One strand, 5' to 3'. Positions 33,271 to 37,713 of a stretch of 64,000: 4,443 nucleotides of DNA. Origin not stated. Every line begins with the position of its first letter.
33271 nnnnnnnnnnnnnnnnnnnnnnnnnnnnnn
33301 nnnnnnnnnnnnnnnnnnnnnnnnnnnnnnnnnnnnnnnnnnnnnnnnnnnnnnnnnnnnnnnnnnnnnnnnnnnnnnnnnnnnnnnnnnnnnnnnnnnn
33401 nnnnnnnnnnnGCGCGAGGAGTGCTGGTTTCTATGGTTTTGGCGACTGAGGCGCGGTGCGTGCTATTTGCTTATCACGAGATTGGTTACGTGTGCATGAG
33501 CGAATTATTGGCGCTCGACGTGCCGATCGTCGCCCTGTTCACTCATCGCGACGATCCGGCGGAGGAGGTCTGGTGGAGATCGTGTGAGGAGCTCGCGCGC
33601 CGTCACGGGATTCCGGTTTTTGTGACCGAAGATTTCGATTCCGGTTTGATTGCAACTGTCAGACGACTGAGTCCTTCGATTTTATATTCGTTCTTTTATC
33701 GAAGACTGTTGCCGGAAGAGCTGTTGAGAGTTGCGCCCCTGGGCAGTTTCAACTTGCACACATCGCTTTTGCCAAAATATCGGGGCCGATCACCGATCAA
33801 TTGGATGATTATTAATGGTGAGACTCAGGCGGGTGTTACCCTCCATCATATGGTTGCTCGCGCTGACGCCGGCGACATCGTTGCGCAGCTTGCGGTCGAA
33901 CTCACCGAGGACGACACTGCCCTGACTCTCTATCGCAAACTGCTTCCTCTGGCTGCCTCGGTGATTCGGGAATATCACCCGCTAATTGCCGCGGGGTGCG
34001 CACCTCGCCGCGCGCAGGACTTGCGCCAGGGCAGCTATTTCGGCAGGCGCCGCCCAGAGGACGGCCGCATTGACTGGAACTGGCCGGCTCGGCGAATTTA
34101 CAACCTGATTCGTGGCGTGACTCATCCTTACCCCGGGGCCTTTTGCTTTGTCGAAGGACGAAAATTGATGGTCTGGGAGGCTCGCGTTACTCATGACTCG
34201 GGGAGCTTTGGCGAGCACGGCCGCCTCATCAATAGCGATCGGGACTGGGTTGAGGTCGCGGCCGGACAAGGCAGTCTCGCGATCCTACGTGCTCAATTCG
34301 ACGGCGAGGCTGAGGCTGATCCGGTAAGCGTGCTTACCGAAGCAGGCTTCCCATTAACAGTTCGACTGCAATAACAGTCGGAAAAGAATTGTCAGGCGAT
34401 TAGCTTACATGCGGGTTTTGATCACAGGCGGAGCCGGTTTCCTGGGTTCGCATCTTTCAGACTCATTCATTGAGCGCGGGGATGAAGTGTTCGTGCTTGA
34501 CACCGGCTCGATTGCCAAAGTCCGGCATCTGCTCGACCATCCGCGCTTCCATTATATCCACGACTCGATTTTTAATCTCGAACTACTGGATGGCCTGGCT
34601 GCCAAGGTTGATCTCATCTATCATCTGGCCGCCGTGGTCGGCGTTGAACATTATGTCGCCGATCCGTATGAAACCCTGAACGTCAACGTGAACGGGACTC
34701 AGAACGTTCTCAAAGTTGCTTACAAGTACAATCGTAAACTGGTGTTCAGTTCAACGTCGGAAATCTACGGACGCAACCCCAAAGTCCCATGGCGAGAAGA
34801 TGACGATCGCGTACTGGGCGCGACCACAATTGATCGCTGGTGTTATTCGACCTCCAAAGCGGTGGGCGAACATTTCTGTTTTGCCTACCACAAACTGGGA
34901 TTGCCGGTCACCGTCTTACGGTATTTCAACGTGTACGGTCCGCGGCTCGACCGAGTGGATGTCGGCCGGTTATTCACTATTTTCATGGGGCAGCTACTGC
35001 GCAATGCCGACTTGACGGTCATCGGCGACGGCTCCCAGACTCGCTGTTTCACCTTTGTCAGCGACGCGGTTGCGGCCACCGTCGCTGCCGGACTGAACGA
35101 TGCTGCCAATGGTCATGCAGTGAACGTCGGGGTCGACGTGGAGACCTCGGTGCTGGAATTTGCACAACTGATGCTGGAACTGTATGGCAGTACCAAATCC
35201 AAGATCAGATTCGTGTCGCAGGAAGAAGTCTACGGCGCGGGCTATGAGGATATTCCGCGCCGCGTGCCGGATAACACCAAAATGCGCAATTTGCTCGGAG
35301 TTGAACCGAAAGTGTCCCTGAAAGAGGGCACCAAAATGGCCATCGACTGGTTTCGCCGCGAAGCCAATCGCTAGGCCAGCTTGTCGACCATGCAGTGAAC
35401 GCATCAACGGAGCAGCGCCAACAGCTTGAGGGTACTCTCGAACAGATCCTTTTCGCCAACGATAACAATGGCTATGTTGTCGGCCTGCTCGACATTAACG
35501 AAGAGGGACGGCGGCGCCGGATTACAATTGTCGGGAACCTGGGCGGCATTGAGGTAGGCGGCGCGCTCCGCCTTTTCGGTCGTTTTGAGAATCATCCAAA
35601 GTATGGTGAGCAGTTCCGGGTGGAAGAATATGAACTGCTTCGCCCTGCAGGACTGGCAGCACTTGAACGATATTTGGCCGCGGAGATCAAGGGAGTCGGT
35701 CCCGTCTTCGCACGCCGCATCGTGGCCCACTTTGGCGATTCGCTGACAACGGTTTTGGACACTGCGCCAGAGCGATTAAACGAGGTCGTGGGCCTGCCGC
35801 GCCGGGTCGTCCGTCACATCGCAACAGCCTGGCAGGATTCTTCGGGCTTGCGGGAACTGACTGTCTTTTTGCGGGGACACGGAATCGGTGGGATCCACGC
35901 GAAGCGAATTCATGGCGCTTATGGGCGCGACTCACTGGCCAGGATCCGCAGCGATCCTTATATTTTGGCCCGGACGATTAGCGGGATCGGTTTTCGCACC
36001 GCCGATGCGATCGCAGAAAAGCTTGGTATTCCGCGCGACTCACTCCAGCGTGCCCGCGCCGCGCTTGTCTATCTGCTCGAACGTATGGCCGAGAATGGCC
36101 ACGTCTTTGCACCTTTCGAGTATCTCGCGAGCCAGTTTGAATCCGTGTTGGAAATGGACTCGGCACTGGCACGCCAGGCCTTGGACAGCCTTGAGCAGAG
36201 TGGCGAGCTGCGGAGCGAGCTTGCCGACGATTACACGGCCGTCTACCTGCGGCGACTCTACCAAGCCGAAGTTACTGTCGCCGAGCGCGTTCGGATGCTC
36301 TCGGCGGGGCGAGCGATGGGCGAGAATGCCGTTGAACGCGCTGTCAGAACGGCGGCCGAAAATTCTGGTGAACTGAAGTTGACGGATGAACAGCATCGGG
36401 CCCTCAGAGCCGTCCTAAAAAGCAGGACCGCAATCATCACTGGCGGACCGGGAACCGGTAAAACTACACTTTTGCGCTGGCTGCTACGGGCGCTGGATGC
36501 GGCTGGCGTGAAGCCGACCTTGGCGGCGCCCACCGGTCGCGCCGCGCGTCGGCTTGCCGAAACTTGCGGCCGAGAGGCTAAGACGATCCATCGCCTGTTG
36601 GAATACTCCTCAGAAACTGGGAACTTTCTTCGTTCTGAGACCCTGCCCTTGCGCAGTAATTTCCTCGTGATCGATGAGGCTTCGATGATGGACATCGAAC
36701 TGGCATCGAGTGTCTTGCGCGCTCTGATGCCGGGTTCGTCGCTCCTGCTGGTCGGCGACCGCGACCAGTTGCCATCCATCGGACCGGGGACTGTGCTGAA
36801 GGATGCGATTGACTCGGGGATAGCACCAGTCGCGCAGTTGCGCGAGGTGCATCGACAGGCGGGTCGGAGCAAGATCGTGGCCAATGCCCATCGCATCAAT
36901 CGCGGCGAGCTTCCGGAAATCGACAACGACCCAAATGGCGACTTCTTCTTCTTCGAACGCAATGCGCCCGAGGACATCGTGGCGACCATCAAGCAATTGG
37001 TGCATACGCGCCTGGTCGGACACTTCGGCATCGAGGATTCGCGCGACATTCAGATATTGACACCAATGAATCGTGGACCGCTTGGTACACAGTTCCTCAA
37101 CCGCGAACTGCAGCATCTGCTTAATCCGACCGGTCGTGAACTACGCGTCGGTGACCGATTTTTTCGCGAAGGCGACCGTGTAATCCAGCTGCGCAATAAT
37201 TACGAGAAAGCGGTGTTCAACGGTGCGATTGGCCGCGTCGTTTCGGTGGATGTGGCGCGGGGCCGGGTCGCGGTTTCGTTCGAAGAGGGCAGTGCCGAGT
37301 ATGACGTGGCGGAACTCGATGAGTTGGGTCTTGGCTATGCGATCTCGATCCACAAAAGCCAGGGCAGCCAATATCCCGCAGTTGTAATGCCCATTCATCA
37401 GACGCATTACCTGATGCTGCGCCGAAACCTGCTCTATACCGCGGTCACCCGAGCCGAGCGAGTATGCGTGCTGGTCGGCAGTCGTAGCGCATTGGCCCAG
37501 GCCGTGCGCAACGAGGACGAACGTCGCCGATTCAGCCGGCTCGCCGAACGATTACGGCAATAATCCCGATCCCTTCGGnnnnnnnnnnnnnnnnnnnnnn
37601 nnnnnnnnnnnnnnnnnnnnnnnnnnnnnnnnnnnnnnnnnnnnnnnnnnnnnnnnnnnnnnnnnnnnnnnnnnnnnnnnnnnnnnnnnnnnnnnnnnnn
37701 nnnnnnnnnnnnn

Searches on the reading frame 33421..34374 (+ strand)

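Call 21: search_protein_families(library=pfam, proteins=[window:33421-34374:+], max_evalue=0.001)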
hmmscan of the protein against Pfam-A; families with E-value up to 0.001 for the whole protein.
window:33421-34374:+ (317 aa): 2 families
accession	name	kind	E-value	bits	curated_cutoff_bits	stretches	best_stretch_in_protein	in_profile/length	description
PF00551.24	Formyl_trans_N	-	1.7e-24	87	26.1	1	70-178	65-173/181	Formyl transferase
PF02911.23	Formyl_trans_C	-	2.2e-23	82.8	21.1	1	212-303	4-94/100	Formyl transferase, C-terminal domain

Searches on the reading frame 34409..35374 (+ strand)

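Call 21: search_protein_families(library=pfam, proteins=[window:34409-35374:+], max_evalue=0.001)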
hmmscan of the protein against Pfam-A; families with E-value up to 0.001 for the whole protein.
window:34409-35374:+ (321 aa): 6 families
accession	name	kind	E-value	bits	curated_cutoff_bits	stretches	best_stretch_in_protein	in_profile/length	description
PF01370.27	Epimerase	-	5e-49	167.3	20.9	1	3-241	1-240/240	NAD dependent epimerase/dehydratase family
PF16363.11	GDP_Man_Dehyd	-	1.6e-47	163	27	1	4-310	1-331/332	GDP-mannose 4,6 dehydratase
PF04321.23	RmlD_sub_bind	-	3.8e-17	62.7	27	1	1-273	1-245/287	RmlD substrate binding domain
PF01073.25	3Beta_HSD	-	6.2e-17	62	22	1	4-227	1-228/280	3-beta hydroxysteroid dehydrogenase/isomerase family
PF07993.18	NAD_binding_4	-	2.4e-16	60.1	20.1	1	61-177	83-209/258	Male sterility protein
PF02719.21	Polysacc_synt_2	-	4.8e-12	46.1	20.2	1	3-116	1-128/293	Polysaccharide biosynthesis protein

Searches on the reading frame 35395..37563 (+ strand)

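Call 21: search_protein_families(library=pfam, proteins=[window:35395-37563:+], max_evalue=0.001)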
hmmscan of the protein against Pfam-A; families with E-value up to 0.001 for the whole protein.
window:35395-37563:+ (722 aa): 15 families
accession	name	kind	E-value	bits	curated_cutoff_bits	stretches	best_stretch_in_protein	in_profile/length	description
PF13604.12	AAA_30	-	8.6e-41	140.2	27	1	329-507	2-174/191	AAA domain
PF13245.12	AAA_19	-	1.5e-37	129.2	25.1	1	333-464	1-134/134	AAA domain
PF14490.11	HHH_RecD2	-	5.3e-28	97.2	27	1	150-238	3-92/92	ATP-dependent RecD2 DNA helicase HHH domain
PF23139.1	OB_YrrC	-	1.1e-21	76.9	27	1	9-83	2-75/76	ATP-dependent DNA helicase YrrC, OB-fold domain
PF18335.7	SH3_13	-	1e-19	70.5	41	1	568-629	1-65/65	ATP-dependent RecD-like DNA helicase SH3 domain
PF13538.12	UvrD_C_2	-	7.8e-19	67.7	27.4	1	647-694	2-52/52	UvrD-like helicase C-terminal domain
PF01443.25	Viral_helicase1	-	2.2e-10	41.2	21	1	347-462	2-100/228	Viral superfamily 1 RNA helicase core domain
PF13086.12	AAA_11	-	2.4e-09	37.8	27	1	329-381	2-62/257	AAA domain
PF13401.12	AAA_22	-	5.9e-07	30.3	27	1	346-436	8-100/130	AAA domain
PF14520.12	HHH_5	-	3.4e-06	27.9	27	0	97-147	6-56/57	Helix-hairpin-helix domain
PF20720.3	nSTAND3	-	3.3e-05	24.1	27.2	1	330-373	4-47/155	Novel STAND NTPase 3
PF00437.27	T2SSE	-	8.5e-05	21.8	24.9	1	299-371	94-170/370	Type II/IV secretion system protein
PF05127.21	NAT10_TcmA_helicase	-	0.00016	22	22.7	1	347-442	1-111/176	RNA cytidine acetyltransferase NAT10/TcmA, helicase domain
PF09848.15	SLFN-g3_helicase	-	0.00029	20.7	24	1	345-430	3-89/354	Schlafen group 3, DNA/RNA helicase domain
PF13191.12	AAA_16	-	0.00098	20.1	32.6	0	335-371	14-52/167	AAA ATPase domain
